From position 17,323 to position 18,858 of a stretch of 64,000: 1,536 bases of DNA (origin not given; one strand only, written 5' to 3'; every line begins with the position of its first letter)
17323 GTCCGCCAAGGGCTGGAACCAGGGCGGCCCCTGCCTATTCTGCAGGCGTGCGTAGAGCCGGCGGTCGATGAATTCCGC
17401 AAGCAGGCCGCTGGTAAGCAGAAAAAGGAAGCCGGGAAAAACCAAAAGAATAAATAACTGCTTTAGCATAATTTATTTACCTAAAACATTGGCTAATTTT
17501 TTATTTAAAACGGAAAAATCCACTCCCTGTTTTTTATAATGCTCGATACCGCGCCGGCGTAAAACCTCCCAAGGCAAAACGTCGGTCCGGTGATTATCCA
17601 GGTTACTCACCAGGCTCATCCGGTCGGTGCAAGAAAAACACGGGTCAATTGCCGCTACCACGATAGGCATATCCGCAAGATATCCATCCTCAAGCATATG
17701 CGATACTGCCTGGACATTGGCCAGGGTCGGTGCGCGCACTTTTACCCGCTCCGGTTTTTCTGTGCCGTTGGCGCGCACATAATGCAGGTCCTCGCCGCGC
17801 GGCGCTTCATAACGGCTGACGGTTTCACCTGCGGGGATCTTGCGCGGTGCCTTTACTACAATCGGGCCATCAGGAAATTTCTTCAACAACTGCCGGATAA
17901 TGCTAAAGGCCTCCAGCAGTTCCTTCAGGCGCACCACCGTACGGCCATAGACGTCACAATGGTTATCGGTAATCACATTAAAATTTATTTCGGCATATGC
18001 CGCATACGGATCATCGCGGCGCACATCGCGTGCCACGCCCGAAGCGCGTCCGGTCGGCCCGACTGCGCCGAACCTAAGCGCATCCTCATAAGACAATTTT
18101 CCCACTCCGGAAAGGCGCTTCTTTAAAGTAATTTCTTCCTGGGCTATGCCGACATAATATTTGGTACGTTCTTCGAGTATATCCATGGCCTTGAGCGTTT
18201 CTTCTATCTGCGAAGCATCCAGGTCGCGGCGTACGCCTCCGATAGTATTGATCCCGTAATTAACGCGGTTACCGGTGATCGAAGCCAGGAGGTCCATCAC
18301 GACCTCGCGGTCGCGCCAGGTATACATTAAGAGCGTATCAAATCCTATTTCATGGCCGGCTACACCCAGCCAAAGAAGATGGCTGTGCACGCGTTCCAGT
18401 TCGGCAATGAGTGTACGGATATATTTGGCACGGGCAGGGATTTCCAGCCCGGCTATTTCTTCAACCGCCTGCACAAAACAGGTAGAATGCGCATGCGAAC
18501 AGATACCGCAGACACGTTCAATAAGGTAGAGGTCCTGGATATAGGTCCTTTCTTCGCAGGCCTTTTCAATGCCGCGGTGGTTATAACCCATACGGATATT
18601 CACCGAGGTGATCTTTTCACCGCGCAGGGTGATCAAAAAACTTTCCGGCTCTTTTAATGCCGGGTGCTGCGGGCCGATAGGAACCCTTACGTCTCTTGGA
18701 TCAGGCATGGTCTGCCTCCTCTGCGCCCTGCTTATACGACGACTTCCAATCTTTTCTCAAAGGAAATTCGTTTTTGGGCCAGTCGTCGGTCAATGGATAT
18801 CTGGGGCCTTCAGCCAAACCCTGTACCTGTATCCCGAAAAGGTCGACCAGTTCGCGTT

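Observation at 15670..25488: Complex-I-like gene set built around a genuine [NiFe] hydrogenase catalytic subunit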

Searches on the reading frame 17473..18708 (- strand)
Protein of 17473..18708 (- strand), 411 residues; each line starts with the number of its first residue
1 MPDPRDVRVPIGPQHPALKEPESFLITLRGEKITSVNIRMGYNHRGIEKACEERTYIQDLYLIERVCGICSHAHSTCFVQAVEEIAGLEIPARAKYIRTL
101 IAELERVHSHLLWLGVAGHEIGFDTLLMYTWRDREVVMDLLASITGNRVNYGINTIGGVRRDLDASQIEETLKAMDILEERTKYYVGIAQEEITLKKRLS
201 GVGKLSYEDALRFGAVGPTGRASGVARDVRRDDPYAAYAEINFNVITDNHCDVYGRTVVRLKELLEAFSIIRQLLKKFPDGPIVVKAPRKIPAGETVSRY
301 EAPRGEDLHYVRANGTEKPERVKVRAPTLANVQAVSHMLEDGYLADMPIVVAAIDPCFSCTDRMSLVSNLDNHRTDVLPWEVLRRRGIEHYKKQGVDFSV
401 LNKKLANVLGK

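Call 4: search_protein_families(library=pfam, proteins=[window:17473-18708:-], max_evalue=0.01)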
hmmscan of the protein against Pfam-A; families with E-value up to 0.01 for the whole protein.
window:17473-18708:- (411 aa): 2 families
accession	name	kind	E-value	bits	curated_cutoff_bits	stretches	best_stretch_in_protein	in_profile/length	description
PF00346.24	Complex1_49kDa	-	2.4e-70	237.2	24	2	121-289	2-170/271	Respiratory-chain NADH dehydrogenase, 49 Kd subunit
PF00374.24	NiFeSe_Hases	-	7.1e-14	52.1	25.8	1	45-113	1-69/508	Nickel-dependent hydrogenase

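Call 6: search_protein_families(library=ncbifam, proteins=[window:17473-18708:-], max_evalue=0.001)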
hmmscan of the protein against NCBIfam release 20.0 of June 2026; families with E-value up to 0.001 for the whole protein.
window:17473-18708:- (411 aa): 15 families
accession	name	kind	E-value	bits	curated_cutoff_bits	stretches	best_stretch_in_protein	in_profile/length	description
NF004739.1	PRK06075.1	equivalog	2.7e-103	345.7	360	2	9-288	3-282/384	NADH-quinone oxidoreductase subunit D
TIGR01962.1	NuoD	equivalog_domain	4.9e-94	315.3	459.35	2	8-288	4-284/386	NADH dehydrogenase (quinone) subunit D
NF040602.1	F420_dehyd_FpoD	exception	1.3e-93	314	600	1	6-363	7-372/372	F420H2 dehydrogenase subunit FpoD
NF008974.0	PRK12322.1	equivalog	8.4e-83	278.3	522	1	7-358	7-361/366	NADH-quinone oxidoreductase subunit D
NF009808.0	PRK13292.1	equivalog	7.2e-74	249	1156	2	9-286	410-687/791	NADH-quinone oxidoreductase subunit B/C/D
NF005649.0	PRK07415.1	equivalog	2e-67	228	583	2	9-283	13-288/394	NAD(P)H-quinone oxidoreductase subunit H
NF008728.0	PRK11742.1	equivalog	8e-64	216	840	2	11-292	219-500/598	NADH-quinone oxidoreductase subunit C/D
TIGR03295.1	frhA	equivalog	4.8e-17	62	392.5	1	45-112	41-108/412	coenzyme F420 hydrogenase subunit alpha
NF045518.1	H2_NiFeSe_large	exception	3e-15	56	780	2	40-113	33-106/485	NiFeSe hydrogenase large subunit HysA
NF033181.1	NiFeSe_hydrog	equivalog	5.1e-14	52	600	1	39-113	32-106/507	nickel-dependent hydrogenase large subunit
NF040828.1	sulfhyd_ShyA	equivalog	4e-10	39.1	700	1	31-150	24-146/415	NAD(P)-dependent hydrogenase/sulfhydrogenase 2 subunit alpha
NF007778.0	PRK10467.1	equivalog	5.8e-10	38.1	969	1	41-112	35-106/567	hydrogenase 2 large subunit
NF041785.2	VhuA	equivalog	5.5e-09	35.1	800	1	46-113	40-107/418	F420-non-reducing hydrogenase Vhu subunit A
NF007550.0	PRK10170.1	equivalog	2.4e-07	29.5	1101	1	35-113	44-122/597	Ni/Fe-hydrogenase large subunit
NF040832.1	sulfhyd_HydA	equivalog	0.00037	19.7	880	0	58-123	53-120/426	NADPH-dependent hydrogenase/sulfhydrogenase 1 subunit alpha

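Call 7: search_solved_structures(query=window:17473-18708:-, max_evalue=1e-10, show_alignments=2)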
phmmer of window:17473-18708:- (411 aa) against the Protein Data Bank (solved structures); distinct sequences matched with E-value up to 1e-10: 66 (the best 60 are shown).
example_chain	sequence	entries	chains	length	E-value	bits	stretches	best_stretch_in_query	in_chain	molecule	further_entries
6cfw_L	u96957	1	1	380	3.5e-95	322.6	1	7-363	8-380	Membrane-bound hydrogenase subunit alpha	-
7z0s_E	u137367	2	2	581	1.7e-83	284.1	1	3-390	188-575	Formate hydrogenlyase subunit 5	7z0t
2fug_4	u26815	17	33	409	5.9e-63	216.5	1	9-292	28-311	NADH-quinone oxidoreductase chain 4 | NADH-QUINONE OXIDOREDUCTASE SUBUNIT 4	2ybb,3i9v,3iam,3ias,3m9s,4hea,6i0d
8e9g_D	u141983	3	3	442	6.6e-62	213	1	8-287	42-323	NADH-quinone oxidoreductase subunit D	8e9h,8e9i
7q5y_B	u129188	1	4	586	1.9e-57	198.4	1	11-295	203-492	NADH-quinone oxidoreductase subunit C/D 2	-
6u8y_L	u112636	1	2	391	6e-56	193.4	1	9-362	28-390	NADH dehydrogenase subunit D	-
9iho_D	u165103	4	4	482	9.1e-56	192.8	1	9-292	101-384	NUCM (49 kDa) subunit of mitochondrial NADH:ubiquinone oxidoreductase (Complex I)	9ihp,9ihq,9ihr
7eu3_H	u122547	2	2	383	1.6e-54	188.7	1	9-284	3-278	NAD(P)H-quinone oxidoreductase subunit H, chloroplastic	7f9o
6hum_H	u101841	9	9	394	1e-53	186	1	9-289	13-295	NAD(P)H-quinone oxidoreductase subunit H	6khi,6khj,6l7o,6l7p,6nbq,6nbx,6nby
7zm7_C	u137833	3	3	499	1.7e-53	185.3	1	6-286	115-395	NADH-ubiquinone oxidoreductase 49 kDa subunit-like protein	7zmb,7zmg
7wfg_H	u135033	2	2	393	1.1e-51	179.3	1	9-283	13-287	NAD(P)H-quinone oxidoreductase subunit H, chloroplastic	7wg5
6gcs_C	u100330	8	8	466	6.6e-51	176.8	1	8-286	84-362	49-KDA PROTEIN (NUCM) | Subunit NUCM of NADH:Ubiquinone Oxidoreductase (Complex I) | NUCM protein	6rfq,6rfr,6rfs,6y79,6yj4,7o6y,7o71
6h8k_C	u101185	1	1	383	1.3e-50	175.9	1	9-286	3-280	NUCM protein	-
9grx_H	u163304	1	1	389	3.9e-50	174.3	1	9-283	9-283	NAD(P)H-quinone oxidoreductase subunit H, chloroplastic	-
7b0n_D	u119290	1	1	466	4.5e-50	174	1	8-286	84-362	NUCM protein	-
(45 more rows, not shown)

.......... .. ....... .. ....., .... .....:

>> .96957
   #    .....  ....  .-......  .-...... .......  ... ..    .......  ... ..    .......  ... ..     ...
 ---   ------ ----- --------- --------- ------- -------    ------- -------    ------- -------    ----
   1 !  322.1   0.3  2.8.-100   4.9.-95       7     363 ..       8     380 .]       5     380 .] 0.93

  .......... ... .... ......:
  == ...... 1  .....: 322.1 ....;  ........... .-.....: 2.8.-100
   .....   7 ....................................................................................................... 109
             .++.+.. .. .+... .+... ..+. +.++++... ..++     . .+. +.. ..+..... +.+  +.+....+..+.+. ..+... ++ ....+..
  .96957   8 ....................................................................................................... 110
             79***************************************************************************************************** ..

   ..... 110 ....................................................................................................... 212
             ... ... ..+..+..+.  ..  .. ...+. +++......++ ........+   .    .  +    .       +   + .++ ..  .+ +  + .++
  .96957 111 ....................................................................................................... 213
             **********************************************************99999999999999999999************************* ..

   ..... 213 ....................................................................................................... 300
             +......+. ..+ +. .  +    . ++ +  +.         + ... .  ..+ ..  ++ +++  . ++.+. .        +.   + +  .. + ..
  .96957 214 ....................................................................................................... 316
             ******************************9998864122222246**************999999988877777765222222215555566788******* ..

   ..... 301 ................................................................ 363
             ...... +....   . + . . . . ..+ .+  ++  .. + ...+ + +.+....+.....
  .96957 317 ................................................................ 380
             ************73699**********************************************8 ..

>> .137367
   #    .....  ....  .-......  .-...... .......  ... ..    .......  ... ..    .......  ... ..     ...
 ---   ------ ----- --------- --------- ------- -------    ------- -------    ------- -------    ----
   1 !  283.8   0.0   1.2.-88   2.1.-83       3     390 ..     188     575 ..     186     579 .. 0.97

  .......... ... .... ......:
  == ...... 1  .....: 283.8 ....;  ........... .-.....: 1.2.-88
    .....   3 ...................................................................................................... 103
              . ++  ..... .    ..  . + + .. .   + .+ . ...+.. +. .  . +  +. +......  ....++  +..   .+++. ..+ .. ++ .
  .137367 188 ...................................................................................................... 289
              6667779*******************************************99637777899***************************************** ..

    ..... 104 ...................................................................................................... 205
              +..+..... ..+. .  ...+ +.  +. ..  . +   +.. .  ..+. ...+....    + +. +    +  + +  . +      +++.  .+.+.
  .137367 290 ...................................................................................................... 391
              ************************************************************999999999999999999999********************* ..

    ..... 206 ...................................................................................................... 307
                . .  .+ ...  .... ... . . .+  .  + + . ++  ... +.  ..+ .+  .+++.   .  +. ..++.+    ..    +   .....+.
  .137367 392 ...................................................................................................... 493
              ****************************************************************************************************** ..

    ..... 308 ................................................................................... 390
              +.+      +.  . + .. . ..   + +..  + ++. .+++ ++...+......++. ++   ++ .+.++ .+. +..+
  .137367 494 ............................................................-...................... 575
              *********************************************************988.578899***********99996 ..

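Call 8: find_homologous_proteins(query=window:17473-18708:-, max_evalue=1e-30)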
Query window:17473-18708:- (411 aa): 8000 proteins with E <= 1e-30 among 8000 candidates; the best 120 are listed.
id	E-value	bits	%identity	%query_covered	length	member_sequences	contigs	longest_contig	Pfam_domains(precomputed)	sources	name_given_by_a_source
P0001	1.1e-256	869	96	96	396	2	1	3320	PF00374.25,PF00346.25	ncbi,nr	ncbi:MAG: nickel-dependent hydrogenase large subunit, partial [Candidatus Omnitrophica bacterium]|nr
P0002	1.2e-231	787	81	100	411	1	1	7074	PF00374.25,PF00346.25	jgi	-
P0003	5.3e-222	755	78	100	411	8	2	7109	PF00374.25,PF00346.25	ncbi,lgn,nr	ncbi:MAG: nickel-dependent hydrogenase large subunit [Candidatus Omnitrophica bacterium]|nr:nickel-d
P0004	5.4e-220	748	77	99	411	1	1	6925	PF00374.25,PF00346.25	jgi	jgi:NADH-quinone oxidoreductase subunit D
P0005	6.2e-219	745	76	100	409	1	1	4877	PF00374.25,PF00346.25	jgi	-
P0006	9.7e-218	741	77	99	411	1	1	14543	PF00374.25,PF00346.25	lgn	-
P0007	5.0e-217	739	77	100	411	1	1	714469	PF00374.25,PF00346.25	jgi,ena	-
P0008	6.7e-217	738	77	99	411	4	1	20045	PF00374.25,PF00346.25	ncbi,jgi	-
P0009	1.3e-216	737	76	100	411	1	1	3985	PF00374.25,PF00346.25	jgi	jgi:membrane-bound hydrogenase subunit alpha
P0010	2.9e-216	736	77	100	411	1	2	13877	PF00374.25,PF00346.25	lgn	-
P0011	3.0e-216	736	76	99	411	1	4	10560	PF00374.25,PF00346.25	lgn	-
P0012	3.1e-216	736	77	98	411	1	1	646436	PF00374.25,PF00346.25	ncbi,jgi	ncbi:MAG: nickel-dependent hydrogenase large subunit [Candidatus Omnitrophota bacterium]|jgi:NADH-qu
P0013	5.2e-216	735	76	100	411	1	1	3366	PF00374.25,PF00346.25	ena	-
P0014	6.3e-216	735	75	100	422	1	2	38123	PF00374.25,PF00346.25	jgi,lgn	jgi:NADH-quinone oxidoreductase subunit D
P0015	1.0e-215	734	77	100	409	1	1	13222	PF00374.25,PF00346.25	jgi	jgi:membrane-bound hydrogenase subunit alpha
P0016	1.2e-215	734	77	100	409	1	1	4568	PF00374.25,PF00346.25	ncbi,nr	ncbi:MAG: nickel-dependent hydrogenase large subunit [Candidatus Omnitrophica bacterium]|nr:nickel-d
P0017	1.3e-215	734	76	100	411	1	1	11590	PF00374.25,PF00346.25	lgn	-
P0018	1.9e-215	733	76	97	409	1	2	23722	PF00374.25,PF00346.25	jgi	jgi:membrane-bound hydrogenase subunit alpha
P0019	2.3e-215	733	76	99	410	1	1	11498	PF00374.25,PF00346.25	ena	-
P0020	2.4e-215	733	76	99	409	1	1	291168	PF00374.25,PF00346.25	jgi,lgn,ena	-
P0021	2.5e-215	733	76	100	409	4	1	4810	PF00374.25,PF00346.25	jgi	-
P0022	2.6e-215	733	76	99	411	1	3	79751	PF00374.25,PF00346.25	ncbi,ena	-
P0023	6.1e-215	732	76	99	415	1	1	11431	PF00374.25,PF00346.25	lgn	-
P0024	7.7e-215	732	77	99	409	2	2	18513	PF00374.25,PF00346.25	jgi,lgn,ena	-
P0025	8.9e-215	731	77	99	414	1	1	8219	PF00374.25,PF00346.25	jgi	-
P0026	1.1e-214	731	76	100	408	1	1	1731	PF00374.25,PF00346.25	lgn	-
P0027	1.3e-214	731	76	99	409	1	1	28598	PF00374.25,PF00346.25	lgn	-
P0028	2.2e-214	730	75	100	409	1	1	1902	PF00374.25,PF00346.25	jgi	jgi:NADH-quinone oxidoreductase subunit D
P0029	2.4e-214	730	75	100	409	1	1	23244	PF00374.25,PF00346.25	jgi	jgi:NADH-quinone oxidoreductase subunit D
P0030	3.6e-214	729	77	99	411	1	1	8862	PF00374.25,PF00346.25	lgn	-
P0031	7.3e-214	728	77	100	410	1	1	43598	PF00374.25,PF00346.25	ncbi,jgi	ncbi:MAG: nickel-dependent hydrogenase large subunit [Candidatus Omnitrophota bacterium]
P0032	9.2e-214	728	77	100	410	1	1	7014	PF00374.25,PF00346.25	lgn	-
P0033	1.0e-213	728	74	100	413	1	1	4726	PF00374.25,PF00346.25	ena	-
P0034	1.3e-213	727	76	99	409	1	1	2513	PF00374.25,PF00346.25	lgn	-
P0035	1.8e-213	727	74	100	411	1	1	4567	PF00374.25,PF00346.25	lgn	-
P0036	2.6e-213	727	76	99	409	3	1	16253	PF00374.25,PF00346.25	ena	-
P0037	2.8e-213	726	77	99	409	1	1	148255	PF00374.25,PF00346.25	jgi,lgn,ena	-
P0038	2.8e-213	726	75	100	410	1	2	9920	PF00374.25,PF00346.25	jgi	jgi:NADH-quinone oxidoreductase subunit D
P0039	3.4e-213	726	74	100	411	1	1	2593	PF00374.25,PF00346.25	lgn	-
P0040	3.6e-213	726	76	99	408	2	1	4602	PF00374.25,PF00346.25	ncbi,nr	ncbi:MAG: nickel-dependent hydrogenase large subunit [Candidatus Omnitrophica bacterium]|nr:nickel-d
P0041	3.7e-213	726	74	100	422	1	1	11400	PF00374.25,PF00346.25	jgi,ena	-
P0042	3.8e-213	726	74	100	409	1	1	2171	PF00374.25,PF00346.25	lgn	-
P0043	4.8e-213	726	75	100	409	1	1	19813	PF00374.25,PF00346.25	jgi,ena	-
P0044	5.9e-213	725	74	100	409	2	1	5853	PF00374.25,PF00346.25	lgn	-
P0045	7.7e-213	725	76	100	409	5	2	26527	PF00374.25,PF00346.25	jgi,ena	jgi:NADH-quinone oxidoreductase subunit D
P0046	1.0e-212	725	75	99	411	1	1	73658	PF00374.25,PF00346.25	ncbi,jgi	ncbi:MAG: nickel-dependent hydrogenase large subunit [Sedimentisphaerales bacterium]|jgi:NADH-quinon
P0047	1.1e-212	724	77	100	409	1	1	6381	PF00374.25,PF00346.25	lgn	-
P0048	1.2e-212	724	74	98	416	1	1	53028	PF00374.25,PF00346.25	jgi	jgi:NADH-quinone oxidoreductase subunit D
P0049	1.8e-212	724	75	99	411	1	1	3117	PF00374.25,PF00346.25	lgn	-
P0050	1.8e-212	724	76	99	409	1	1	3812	PF00374.25,PF00346.25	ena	-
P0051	2.2e-212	723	76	100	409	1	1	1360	PF00374.25,PF00346.25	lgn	-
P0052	2.9e-212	723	76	99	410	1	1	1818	PF00374.25,PF00346.25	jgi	jgi:NADH-quinone oxidoreductase subunit D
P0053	3.3e-212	723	77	98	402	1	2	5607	PF00374.25,PF00346.25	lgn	-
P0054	4.4e-212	722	77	99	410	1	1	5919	PF00374.25,PF00346.25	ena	-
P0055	5.1e-212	722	75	99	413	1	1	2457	PF00374.25,PF00346.25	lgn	-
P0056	5.7e-212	722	74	100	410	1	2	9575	PF00374.25,PF00346.25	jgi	jgi:NADH-quinone oxidoreductase subunit D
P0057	6.7e-212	722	76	99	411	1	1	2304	PF00374.25,PF00346.25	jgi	jgi:NADH-quinone oxidoreductase subunit D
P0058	7.6e-212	722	76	98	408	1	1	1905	PF00374.25,PF00346.25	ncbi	-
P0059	9.1e-212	721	76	99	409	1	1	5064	PF00374.25,PF00346.25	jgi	-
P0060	1.0e-211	721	76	99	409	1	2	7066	PF00374.25,PF00346.25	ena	-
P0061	1.2e-211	721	75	99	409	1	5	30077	PF00374.25,PF00346.25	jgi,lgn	-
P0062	1.2e-211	721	75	99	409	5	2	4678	PF00374.25,PF00346.25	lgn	-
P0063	1.5e-211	721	74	99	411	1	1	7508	PF00374.25,PF00346.25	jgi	jgi:membrane-bound hydrogenase subunit alpha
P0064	1.5e-211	721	76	100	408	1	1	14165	PF00374.25,PF00346.25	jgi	jgi:membrane-bound hydrogenase subunit alpha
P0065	1.5e-211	721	75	99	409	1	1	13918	PF00374.25,PF00346.25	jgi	-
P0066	1.8e-211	720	75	99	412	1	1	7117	PF00374.25,PF00346.25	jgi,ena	-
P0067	2.0e-211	720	75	100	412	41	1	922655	PF00374.25,PF00346.25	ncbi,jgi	ncbi:MAG: nickel-dependent hydrogenase large subunit [Candidatus Omnitrophota bacterium]|jgi:NADH-qu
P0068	2.1e-211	720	75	100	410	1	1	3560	PF00374.25,PF00346.25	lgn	-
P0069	2.1e-211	720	75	99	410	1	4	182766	PF00374.25,PF00346.25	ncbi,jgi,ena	jgi:NADH-quinone oxidoreductase subunit D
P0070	2.3e-211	720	74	99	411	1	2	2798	PF00374.25,PF00346.25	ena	-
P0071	2.4e-211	720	76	100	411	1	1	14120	PF00374.25,PF00346.25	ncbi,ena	-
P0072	2.7e-211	720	75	99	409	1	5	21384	PF00374.25,PF00346.25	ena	-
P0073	3.1e-211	720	75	100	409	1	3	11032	PF00374.25,PF00346.25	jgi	jgi:NADH-quinone oxidoreductase subunit D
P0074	3.3e-211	720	76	99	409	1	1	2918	PF00374.25,PF00346.25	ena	-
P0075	4.5e-211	719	76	99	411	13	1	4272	PF00374.25,PF00346.25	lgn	-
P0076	4.6e-211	719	76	99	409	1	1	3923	PF00374.25,PF00346.25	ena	-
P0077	5.2e-211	719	74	99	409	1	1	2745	PF00374.25,PF00346.25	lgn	-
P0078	5.3e-211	719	75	99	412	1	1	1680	PF00374.25,PF00346.25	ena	-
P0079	5.6e-211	719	74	99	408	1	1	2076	PF00374.25,PF00346.25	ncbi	-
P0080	5.7e-211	719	75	99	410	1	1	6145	PF00374.25,PF00346.25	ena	-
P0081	5.9e-211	719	76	100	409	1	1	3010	PF00374.25,PF00346.25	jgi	-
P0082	6.9e-211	719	75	99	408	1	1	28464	PF00374.25,PF00346.25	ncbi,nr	ncbi:MAG: nickel-dependent hydrogenase large subunit [Candidatus Omnitrophica bacterium]|nr:nickel-d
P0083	1.1e-210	718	77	97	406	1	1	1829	PF00374.25,PF00346.25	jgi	jgi:NADH-quinone oxidoreductase subunit D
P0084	1.2e-210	718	77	98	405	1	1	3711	PF00374.25,PF00346.25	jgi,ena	-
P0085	1.3e-210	718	75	99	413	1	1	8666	PF00374.25,PF00346.25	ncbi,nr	ncbi:MAG: nickel-dependent hydrogenase large subunit [Candidatus Omnitrophica bacterium]|nr:nickel-d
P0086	1.4e-210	718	75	99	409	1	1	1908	PF00374.25,PF00346.25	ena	-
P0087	1.6e-210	717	74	100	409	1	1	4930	PF00374.25,PF00346.25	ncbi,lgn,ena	-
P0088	1.8e-210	717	75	99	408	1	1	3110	PF00374.25,PF00346.25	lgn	-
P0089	2.7e-210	717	77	99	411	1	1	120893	PF00374.25,PF00346.25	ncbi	-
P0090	2.8e-210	717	76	99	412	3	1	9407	PF00374.25,PF00346.25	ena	-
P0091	2.9e-210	716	73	100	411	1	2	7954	PF00374.25,PF00346.25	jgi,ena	jgi:NADH-quinone oxidoreductase subunit D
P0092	2.9e-210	716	73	100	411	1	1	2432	PF00374.25,PF00346.25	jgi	jgi:NADH-quinone oxidoreductase subunit D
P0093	3.5e-210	716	75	100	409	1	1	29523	PF00374.25,PF00346.25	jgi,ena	-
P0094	3.6e-210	716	74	100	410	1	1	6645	PF00374.25,PF00346.25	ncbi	-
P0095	3.9e-210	716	75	97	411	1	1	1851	PF00374.25,PF00346.25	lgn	-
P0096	4.0e-210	716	76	98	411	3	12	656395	PF00374.25,PF00346.25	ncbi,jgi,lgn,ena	-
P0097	4.2e-210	716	76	99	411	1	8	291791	PF00374.25,PF00346.25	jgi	jgi:membrane-bound hydrogenase subunit alpha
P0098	5.1e-210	716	75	100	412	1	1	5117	PF00374.25,PF00346.25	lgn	-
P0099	6.3e-210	715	75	99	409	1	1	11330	PF00374.25,PF00346.25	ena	-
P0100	7.3e-210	715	75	99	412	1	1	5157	PF00374.25,PF00346.25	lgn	-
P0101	8.7e-210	715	74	98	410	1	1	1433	PF00374.25,PF00346.25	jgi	jgi:membrane-bound hydrogenase subunit alpha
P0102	9.2e-210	715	75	100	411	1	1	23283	PF00374.25,PF00346.25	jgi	jgi:NADH-quinone oxidoreductase subunit D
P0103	9.6e-210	715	74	100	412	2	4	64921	PF00374.25,PF00346.25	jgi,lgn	-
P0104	9.7e-210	715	74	100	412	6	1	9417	PF00374.25,PF00346.25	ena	-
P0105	1.1e-209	714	74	99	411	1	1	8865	PF00374.25,PF00346.25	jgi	jgi:NADH-quinone oxidoreductase subunit D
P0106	1.4e-209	714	75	98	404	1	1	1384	PF00374.25,PF00346.25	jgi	jgi:NADH-quinone oxidoreductase subunit D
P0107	1.5e-209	714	75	99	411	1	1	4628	PF00374.25,PF00346.25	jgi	jgi:membrane-bound hydrogenase subunit alpha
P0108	1.6e-209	714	76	99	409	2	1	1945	PF00374.25,PF00346.25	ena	-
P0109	1.7e-209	714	75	99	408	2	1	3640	PF00374.25,PF00346.25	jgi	jgi:membrane-bound hydrogenase subunit alpha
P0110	1.7e-209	714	75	99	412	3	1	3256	PF00374.25,PF00346.25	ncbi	-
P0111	1.7e-209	714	76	98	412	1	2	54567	PF00374.25,PF00346.25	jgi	jgi:membrane-bound hydrogenase subunit alpha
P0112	1.7e-209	714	76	99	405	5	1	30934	PF00374.25,PF00346.25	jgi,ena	-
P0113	1.9e-209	714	75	98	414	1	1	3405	PF00374.25,PF00346.25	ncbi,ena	-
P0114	2.3e-209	714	74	100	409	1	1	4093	PF00374.25,PF00346.25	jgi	jgi:NADH-quinone oxidoreductase subunit D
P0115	2.4e-209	713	73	99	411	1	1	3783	PF00374.25,PF00346.25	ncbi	-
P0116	2.5e-209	713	73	99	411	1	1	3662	PF00374.25,PF00346.25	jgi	-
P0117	2.7e-209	713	75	99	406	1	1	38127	PF00374.25,PF00346.25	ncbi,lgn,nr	ncbi:MAG: nickel-dependent hydrogenase large subunit [Candidatus Omnitrophota bacterium]|nr:nickel-d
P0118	2.8e-209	713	74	99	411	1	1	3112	PF00374.25,PF00346.25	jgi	jgi:NADH-quinone oxidoreductase subunit D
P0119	2.8e-209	713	76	98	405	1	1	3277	PF00374.25,PF00346.25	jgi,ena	-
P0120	3.1e-209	713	75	99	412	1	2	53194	PF00374.25,PF00346.25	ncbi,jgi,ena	-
